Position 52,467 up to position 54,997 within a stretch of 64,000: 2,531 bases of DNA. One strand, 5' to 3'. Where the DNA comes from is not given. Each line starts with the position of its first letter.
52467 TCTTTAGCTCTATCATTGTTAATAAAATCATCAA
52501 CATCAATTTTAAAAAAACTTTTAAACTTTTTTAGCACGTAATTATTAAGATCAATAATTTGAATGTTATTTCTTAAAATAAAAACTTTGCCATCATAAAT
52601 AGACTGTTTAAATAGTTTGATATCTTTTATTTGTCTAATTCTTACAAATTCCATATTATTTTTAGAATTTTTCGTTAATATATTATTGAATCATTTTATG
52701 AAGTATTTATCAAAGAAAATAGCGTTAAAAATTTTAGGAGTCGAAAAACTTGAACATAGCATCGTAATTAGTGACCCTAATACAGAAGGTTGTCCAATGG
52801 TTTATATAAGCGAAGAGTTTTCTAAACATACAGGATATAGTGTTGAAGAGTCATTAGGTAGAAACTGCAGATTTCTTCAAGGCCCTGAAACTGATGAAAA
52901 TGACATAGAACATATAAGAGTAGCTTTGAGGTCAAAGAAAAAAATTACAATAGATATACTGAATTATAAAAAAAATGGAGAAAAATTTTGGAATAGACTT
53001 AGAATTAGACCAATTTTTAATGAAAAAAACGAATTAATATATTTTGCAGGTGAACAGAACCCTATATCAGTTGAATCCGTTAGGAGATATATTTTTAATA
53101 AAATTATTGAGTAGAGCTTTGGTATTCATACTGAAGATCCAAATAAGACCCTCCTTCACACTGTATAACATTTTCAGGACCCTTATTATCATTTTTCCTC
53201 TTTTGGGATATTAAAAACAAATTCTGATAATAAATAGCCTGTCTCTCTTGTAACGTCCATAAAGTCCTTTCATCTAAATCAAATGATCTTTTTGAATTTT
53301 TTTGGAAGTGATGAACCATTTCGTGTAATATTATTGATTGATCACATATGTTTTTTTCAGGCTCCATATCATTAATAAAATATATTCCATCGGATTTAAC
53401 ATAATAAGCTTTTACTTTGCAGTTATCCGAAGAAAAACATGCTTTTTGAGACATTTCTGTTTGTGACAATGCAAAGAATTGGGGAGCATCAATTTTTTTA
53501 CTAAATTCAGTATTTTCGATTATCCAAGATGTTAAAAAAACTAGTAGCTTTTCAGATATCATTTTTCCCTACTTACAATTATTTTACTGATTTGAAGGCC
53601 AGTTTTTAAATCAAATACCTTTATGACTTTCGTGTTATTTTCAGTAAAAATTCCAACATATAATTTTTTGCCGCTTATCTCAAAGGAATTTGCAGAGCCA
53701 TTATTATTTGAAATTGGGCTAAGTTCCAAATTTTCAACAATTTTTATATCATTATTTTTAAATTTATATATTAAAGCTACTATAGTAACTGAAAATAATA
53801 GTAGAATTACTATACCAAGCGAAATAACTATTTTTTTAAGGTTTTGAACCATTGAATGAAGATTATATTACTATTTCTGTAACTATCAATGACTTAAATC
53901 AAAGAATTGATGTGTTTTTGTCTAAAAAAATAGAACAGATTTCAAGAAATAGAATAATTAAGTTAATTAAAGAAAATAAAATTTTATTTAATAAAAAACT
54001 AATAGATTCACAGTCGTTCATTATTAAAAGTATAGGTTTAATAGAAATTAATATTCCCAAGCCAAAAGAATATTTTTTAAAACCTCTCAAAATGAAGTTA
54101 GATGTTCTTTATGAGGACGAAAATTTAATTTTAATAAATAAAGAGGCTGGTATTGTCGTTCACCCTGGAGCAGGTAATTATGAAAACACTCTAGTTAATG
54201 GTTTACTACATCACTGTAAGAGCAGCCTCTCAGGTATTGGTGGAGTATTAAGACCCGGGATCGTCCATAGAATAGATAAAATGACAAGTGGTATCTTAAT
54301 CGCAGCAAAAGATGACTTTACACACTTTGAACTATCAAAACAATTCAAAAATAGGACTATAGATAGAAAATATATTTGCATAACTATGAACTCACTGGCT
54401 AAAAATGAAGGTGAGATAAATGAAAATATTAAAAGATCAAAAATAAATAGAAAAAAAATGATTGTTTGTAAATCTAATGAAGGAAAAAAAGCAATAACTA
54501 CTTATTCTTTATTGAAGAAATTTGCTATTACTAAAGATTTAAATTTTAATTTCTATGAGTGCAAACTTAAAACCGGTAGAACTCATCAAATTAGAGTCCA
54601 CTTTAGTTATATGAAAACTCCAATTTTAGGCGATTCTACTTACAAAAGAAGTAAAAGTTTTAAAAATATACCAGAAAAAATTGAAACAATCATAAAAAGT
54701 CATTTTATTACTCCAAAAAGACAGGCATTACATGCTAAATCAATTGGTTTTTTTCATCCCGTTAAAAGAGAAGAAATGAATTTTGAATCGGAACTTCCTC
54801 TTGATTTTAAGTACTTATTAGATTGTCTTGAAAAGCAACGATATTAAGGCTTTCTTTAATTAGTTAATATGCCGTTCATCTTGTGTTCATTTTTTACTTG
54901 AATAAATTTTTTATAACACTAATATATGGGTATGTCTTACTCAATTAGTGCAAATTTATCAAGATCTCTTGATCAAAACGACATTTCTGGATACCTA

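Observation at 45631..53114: Light island: blue-tuned proteorhodopsin + crtEIBY-blh retinal operon + PhyH-like oxygenase + stand-alone short LOV photoreceptor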

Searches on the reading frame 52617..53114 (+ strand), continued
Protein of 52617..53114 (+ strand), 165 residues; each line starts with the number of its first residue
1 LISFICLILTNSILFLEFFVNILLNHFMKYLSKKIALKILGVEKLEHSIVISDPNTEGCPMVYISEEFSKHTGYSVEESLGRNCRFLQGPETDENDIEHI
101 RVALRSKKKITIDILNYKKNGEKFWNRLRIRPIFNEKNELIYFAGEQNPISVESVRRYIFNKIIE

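Call 47: search_protein_families(library=pfam, proteins=[L050:1372-2916:-, L027:3100-3537:+, L023:13347-14414:-, L021:13039-13830:-, L067:7205-8479:-, L049:10766-11617:-, L034:7636-8298:+, L023:8803-9732:-, L044:8818-9672:-, L023:11097-12653:-], max_evalue=0.0001)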
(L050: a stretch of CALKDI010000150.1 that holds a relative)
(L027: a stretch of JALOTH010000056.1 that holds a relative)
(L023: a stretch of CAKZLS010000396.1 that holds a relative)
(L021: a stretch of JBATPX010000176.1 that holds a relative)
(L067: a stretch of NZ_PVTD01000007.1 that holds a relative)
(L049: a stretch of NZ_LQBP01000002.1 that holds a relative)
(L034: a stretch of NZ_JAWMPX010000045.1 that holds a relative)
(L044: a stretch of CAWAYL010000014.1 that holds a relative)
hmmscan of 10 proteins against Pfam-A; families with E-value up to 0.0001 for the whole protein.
L050:1372-2916:- (514 aa): 1 family
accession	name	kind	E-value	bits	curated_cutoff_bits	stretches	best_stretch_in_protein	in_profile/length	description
PF04244.19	DPRP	-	3.9e-81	272.6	22.1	1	10-232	1-224/224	Deoxyribodipyrimidine photo-lyase-related protein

L027:3100-3537:+ (145 aa): 1 family
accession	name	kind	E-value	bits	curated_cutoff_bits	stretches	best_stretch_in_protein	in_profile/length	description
PF13664.11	DUF4149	-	1.2e-11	45.2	24.6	1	11-101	1-99/102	Domain of unknown function (DUF4149)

L023:13347-14414:- (355 aa): 5 families
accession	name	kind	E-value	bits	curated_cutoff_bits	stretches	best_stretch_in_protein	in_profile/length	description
PF01593.30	Amino_oxidase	-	1.6e-26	94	19.8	2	120-296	193-381/443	Flavin containing amine oxidoreductase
PF13450.12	NAD_binding_8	-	5.7e-16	59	21.9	1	27-79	1-53/68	NAD(P)-binding Rossmann-like domain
PF01266.30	DAO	-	1.1e-09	38.8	27.9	1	25-59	2-36/353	FAD dependent oxidoreductase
PF07992.20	Pyr_redox_2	-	1.9e-06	27.9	26.1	1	24-61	2-40/291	Pyridine nucleotide-disulphide oxidoreductase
PF03486.20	HI0933_like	-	3.9e-05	23.6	50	1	24-67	2-45/244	HI0933-like protein Rossmann domain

L021:13039-13830:- (263 aa): 9 families
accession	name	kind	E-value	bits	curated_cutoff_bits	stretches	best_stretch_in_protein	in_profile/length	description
PF08241.18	Methyltransf_11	-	2.2e-22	79.9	21.2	1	77-172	1-95/95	Methyltransferase domain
PF13489.12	Methyltransf_23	-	9e-20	71.5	27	1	53-220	9-158/164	Methyltransferase domain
PF13649.12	Methyltransf_25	-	4.6e-19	69.3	27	1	76-168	1-97/97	Methyltransferase domain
PF13847.12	Methyltransf_31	-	1.7e-17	63.9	27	1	73-178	4-114/145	Methyltransferase domain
PF08242.18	Methyltransf_12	-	3.4e-14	53.8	30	1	77-169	1-97/98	Methyltransferase domain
PF02353.26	CMAS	-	3.3e-10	40.2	27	1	72-181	62-173/273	Mycolic acid cyclopropane synthetase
PF06325.19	PrmA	-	1.1e-07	32.2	22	1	73-173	162-259/296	Ribosomal protein L11 methyltransferase (PrmA)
PF01209.24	Ubie_methyltran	-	4.1e-06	26.8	20.1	1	70-197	45-175/233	ubiE/COQ5 methyltransferase family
PF05175.20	MTS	-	4.7e-06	26.8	23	1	74-176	33-143/170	Methyltransferase small domain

L067:7205-8479:- (424 aa): 1 family
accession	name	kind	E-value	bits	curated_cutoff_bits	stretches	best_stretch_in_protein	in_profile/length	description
PF03441.19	FAD_binding_7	-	1.3e-21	77.4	27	1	94-219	1-124/203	FAD binding domain of DNA photolyase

L049:10766-11617:- (283 aa): 0 families

L034:7636-8298:+ (220 aa): 4 families
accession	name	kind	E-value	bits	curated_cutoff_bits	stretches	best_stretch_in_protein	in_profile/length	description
PF00106.31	adh_short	-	8.9e-18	64.9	26.6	1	38-180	56-190/195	short chain dehydrogenase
PF13561.12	adh_short_C2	-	1.2e-16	61.5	27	1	8-197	1-201/236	Enoyl-(Acyl carrier protein) reductase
PF01370.27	Epimerase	-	1.1e-05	25.4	20.9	1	4-68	1-75/240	NAD dependent epimerase/dehydratase family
PF04321.23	RmlD_sub_bind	-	8.4e-05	22.2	27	0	3-51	2-48/287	RmlD substrate binding domain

L023:8803-9732:- (309 aa): 3 families
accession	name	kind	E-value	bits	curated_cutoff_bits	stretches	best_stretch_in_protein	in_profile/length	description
PF04542.20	Sigma70_r2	-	2.8e-20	72.3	24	1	70-136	1-67/71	Sigma-70 region 2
PF04545.22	Sigma70_r4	-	7.6e-12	45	24.1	1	247-297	1-49/50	Sigma-70, region 4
PF00140.25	Sigma70_r1_2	-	6.6e-07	29.6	22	1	33-60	3-30/34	Sigma-70 factor, region 1.2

L044:8818-9672:- (284 aa): 2 families
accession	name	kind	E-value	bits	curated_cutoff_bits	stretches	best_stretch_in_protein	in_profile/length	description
PF04542.20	Sigma70_r2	-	2.8e-21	75.5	24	1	45-111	1-67/71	Sigma-70 region 2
PF04545.22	Sigma70_r4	-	9.8e-13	47.8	24.1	1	223-272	2-49/50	Sigma-70, region 4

L023:11097-12653:- (518 aa): 1 family
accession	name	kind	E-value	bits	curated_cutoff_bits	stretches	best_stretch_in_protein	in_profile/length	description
PF04244.19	DPRP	-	4.6e-85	285.4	22.1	1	9-236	1-224/224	Deoxyribodipyrimidine photo-lyase-related protein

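Call 70: find_encoding_contigs(protein=P0105, flank=10000, max_places=3)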
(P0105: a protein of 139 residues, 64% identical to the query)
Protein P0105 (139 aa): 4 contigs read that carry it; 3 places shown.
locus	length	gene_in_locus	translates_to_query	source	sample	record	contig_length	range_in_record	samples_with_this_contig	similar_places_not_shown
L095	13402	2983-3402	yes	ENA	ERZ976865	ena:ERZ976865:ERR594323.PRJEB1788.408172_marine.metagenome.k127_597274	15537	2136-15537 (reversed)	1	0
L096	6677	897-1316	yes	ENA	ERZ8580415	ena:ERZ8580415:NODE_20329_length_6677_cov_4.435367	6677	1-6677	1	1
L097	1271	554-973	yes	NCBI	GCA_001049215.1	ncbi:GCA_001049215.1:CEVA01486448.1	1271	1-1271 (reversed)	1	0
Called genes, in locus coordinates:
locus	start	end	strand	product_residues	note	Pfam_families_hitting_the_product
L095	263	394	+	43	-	-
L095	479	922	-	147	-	PF04134:DCC1-like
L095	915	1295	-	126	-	-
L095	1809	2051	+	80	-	-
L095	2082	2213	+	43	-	-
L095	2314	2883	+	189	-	PF00255:GSHPx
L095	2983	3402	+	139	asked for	PF13426:PAS_9, PF08447:PAS_3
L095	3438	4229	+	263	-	PF00106:adh_short, PF08659:KR, PF13561:adh_short_C2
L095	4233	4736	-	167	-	PF12915:DUF3833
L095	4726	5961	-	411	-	PF02353:CMAS, PF13489:Methyltransf_23 (weak), PF08241:Methyltransf_11 (weak), PF08242:Methyltransf_12 (weak), PF13649:Methyltransf_25 (weak)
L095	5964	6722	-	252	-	PF07103:DUF1365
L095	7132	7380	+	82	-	-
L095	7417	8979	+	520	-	PF21337:Peptidase_M17_N_1, PF00883:Peptidase_M17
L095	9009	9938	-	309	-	PF02826:2-Hacid_dh_C, PF03446:NAD_binding_2 (weak)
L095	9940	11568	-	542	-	PF02463:SMC_N (weak), PF00005:ABC_tran, PF13191:AAA_16 (faint), PF13401:AAA_22 (faint), PF13555:AAA_29 (faint), PF13304:AAA_21 (faint), PF00005:ABC_tran, PF02463:SMC_N (weak), +1 more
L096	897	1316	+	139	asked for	PF13426:PAS_9, PF08447:PAS_3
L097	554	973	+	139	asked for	PF13426:PAS_9, PF08447:PAS_3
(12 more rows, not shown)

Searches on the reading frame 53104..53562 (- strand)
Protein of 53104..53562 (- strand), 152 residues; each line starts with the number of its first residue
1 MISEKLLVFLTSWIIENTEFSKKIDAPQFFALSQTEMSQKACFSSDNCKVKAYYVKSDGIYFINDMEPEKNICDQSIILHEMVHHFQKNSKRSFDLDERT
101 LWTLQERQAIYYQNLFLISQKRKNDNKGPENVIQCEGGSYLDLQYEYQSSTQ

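Call 3: search_protein_families(library=pfam, proteins=[window:53104-53562:-], max_evalue=0.01)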
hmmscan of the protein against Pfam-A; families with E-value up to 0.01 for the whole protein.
window:53104-53562:- (152 aa): 1 family
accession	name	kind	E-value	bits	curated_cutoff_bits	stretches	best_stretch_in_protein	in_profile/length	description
PF20352.3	DUF6647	-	0.00086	19.5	24.1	1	5-90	38-125/174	Domain of unknown function (DUF6647)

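Call 30: search_protein_families(library=ncbifam, proteins=[window:53104-53562:-], max_evalue=0.01)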
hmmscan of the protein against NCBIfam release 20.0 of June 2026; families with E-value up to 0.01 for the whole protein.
window:53104-53562:- (152 aa): 1 family
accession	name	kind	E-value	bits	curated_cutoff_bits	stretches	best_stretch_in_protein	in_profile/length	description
NF038145.1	Hvo_1808_fam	equivalog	0.0016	17.8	200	1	30-92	89-151/432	Hvo_1808 family surface protein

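Call 57: search_protein_families(library=pfam, alignment_id=A3, max_evalue=0.1)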
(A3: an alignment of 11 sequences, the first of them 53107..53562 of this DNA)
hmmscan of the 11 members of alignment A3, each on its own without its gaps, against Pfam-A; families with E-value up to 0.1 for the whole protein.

A. member 1, window:53107-53562:- (152 aa): 3 families
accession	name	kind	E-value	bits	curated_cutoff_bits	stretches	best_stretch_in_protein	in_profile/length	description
PF20352.3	DUF6647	-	0.00086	19.5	24.1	1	5-90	38-125/174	Domain of unknown function (DUF6647)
PF19852.4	DUF6327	-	0.041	15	24.1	1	98-143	13-57/83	Family of unknown function (DUF6327)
PF09768.15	Peptidase_M76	-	0.046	13.9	25.2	1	36-90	30-84/170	Peptidase M76 family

B. families by the number of members that match (of 11 scanned): 6 families
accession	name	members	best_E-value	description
PF20352.3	DUF6647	11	3.4e-05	Domain of unknown function (DUF6647)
PF20573.4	DUF6782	7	0.0025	Putative metallopeptidase family (DUF6782)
PF09768.15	Peptidase_M76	7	0.0027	Peptidase M76 family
PF06210.16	DUF1003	2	0.021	Protein of unknown function (DUF1003)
PF19852.4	DUF6327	1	0.041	Family of unknown function (DUF6327)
PF18396.7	TBK1_ULD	1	0.049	TANK binding kinase 1 ubiquitin-like domain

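Call 58: search_solved_structures(query=A3, max_evalue=10, show_alignments=2)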
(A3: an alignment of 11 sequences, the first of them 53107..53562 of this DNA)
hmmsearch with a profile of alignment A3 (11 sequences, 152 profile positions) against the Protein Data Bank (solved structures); distinct sequences matched with E-value up to 10: 4.
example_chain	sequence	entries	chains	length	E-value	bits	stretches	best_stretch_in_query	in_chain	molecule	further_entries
6gw3_D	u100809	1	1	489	0.094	15.9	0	63-115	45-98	3,5,7-trioxododecanoyl-CoA synthase,3,5,7-trioxododecanoyl-CoA synthase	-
6m96_A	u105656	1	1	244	0.94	12.7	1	12-81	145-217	ABC transporter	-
8otz_DY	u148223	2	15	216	1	12.6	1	20-58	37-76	TEPP protein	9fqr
6amx_A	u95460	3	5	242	1.1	12.4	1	12-81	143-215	ABC transporter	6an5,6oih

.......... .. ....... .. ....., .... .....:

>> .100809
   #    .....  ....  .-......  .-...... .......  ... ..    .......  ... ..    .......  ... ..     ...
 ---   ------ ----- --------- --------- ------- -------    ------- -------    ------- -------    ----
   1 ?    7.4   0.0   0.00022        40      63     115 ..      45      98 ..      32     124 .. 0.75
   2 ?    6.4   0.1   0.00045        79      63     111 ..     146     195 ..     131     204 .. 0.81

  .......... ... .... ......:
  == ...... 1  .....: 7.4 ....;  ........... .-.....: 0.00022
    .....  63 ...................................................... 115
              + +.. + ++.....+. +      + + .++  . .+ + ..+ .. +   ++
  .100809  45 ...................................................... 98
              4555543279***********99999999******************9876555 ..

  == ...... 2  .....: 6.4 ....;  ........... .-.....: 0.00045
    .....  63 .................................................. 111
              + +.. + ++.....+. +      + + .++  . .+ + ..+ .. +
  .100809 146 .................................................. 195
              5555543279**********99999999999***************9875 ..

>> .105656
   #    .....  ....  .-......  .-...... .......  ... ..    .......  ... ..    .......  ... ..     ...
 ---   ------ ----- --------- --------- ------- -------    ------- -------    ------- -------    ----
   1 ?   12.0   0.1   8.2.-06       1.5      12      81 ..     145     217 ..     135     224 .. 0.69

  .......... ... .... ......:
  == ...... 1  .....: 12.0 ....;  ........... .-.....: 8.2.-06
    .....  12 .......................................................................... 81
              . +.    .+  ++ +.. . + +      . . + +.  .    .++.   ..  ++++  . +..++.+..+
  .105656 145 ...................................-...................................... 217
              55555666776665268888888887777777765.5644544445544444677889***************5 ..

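Call 63: predict_structure(protein=window:53107-53562:-)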
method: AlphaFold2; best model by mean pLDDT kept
length: 152 residues; sequences in the alignment: 1
mean_pLDDT: 36.9   pTM: 0.29
mean pLDDT of the five models: 36.9, 34.0, 32.7, 32.7, 31.0
residues with pLDDT >= 90: 0; 70-90: 0; 50-70: 3; < 50: 149
segments of 3 or more residues with pLDDT < 50: 1-124, 129-152
pLDDT, mean of each block of 10 residues (from residue 1): 34 35 26 25 34 36 39 39 43 37 42 46 47 39 33 25
secondary structure, 60 per line:
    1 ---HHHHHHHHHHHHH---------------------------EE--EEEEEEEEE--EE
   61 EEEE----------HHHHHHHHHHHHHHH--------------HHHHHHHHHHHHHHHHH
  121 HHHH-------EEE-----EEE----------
elements in order: H4-16 E48-56 E59-64 H75-89 H104-124 E132-134 E140-142

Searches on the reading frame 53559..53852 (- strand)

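Call 3: search_protein_families(library=pfam, proteins=[window:53559-53852:-], max_evalue=0.01)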
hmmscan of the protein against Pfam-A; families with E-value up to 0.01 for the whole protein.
window:53559-53852:- (97 aa): 0 families

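Call 30: search_protein_families(library=ncbifam, proteins=[window:53559-53852:-], max_evalue=0.01)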
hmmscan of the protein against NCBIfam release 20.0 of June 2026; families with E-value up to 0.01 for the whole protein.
window:53559-53852:- (97 aa): 1 family
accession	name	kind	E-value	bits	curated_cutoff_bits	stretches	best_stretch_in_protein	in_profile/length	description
TIGR02870.1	spore_II_D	equivalog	0.0049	16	234.75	1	7-79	3-72/338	stage II sporulation protein D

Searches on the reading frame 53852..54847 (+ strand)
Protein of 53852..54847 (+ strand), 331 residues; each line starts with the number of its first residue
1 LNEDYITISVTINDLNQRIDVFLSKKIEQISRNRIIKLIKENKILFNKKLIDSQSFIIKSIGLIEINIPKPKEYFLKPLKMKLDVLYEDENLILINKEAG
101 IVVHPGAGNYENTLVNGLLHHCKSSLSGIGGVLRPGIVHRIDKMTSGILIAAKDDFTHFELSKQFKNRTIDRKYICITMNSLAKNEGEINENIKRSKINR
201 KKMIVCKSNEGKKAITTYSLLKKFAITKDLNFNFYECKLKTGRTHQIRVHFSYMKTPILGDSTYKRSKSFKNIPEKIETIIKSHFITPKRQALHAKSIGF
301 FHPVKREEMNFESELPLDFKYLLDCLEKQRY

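Call 30: search_protein_families(library=ncbifam, proteins=[window:53852-54847:+], max_evalue=0.01)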
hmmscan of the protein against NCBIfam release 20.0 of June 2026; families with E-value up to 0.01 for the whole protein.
window:53852-54847:+ (331 aa): 7 families
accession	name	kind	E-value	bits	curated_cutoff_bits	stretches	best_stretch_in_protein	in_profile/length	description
TIGR00005.1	rluA_subfam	subfamily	5.5e-78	262.3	192.7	1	15-326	4-297/298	RluA family pseudouridine synthase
NF008385.0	PRK11180.1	equivalog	5.5e-65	219.8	351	1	7-328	8-314/325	23S rRNA pseudouridine(1911/1915/1917) synthase RluD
NF008249.0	PRK11025.1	equivalog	8.1e-31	107.1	378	1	8-329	11-316/317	23S rRNA pseudouridine(955/2504/2580) synthase RluC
TIGR01621.1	RluA-like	hypoth_equivalog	1.1e-27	96.6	222.3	1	83-268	2-169/217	TIGR01621 family pseudouridine synthase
NF008321.0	PRK11112.1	equivalog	9.2e-26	90.7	328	1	83-324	2-232/257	tRNA pseudouridine(65) synthase TruC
NF007543.0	PRK10158.1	equivalog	1.9e-21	76.8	286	1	77-312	8-214/219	bifunctional tRNA pseudouridine(32) synthase/23S rRNA pseudouridine(746) synthase RluA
NF049952.1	23rRNACMtaseTlyA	equivalog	1.9e-05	24.2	250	1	18-99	2-81/236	23S rRNA (cytidine-2'-O)-methyltransferase TlyA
